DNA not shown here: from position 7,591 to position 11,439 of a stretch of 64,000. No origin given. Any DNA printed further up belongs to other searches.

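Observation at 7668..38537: TTAA-N7-TTAA(C) CtrA-box motifs recur at a fixed distance upstream of orphan, ankyrin and CckA-paralog genes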

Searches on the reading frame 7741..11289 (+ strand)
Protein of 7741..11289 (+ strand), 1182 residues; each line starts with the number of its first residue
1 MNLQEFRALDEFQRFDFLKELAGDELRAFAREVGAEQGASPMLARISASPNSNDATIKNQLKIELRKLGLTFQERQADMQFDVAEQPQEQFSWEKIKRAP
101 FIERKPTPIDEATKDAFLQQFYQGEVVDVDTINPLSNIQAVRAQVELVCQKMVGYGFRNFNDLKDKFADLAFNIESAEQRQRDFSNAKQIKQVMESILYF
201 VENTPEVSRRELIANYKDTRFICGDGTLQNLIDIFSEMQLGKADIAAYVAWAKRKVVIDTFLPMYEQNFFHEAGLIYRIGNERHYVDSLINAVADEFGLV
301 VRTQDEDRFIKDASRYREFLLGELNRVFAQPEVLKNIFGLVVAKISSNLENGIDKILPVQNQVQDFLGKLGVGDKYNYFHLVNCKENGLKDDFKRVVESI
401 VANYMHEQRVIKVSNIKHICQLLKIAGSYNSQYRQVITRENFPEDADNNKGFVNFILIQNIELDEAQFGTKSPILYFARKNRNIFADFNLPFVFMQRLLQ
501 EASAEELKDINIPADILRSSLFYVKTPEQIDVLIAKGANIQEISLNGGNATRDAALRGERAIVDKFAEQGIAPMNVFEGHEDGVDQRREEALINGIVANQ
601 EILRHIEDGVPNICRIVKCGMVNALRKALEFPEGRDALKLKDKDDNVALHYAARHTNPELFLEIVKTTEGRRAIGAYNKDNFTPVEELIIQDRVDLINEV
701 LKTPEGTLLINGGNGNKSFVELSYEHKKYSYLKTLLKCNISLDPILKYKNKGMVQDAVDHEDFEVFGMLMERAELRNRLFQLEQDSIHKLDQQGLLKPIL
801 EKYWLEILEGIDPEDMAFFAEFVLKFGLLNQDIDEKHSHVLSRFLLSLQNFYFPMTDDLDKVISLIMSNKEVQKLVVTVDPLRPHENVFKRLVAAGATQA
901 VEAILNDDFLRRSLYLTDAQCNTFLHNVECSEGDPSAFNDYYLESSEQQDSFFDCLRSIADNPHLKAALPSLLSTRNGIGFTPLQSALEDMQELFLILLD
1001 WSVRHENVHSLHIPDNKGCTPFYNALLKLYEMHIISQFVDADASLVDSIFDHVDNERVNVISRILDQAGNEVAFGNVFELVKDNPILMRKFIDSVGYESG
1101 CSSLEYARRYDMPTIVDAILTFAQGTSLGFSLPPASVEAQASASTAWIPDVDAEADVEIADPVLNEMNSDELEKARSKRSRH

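Call 5: search_protein_families(library=pfam, proteins=[window:7741-11289:+])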
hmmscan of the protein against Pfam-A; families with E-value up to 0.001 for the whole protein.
window:7741-11289:+ (1182 aa): 2 families
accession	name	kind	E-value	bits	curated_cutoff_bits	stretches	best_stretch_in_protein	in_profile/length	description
PF13637.12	Ank_4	-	8.4e-05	23.2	22.7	0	639-660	25-45/50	Ankyrin repeats (many copies)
PF12796.13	Ank_2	-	0.00098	20.1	27.3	0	619-701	7-80/90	Ankyrin repeats (3 copies)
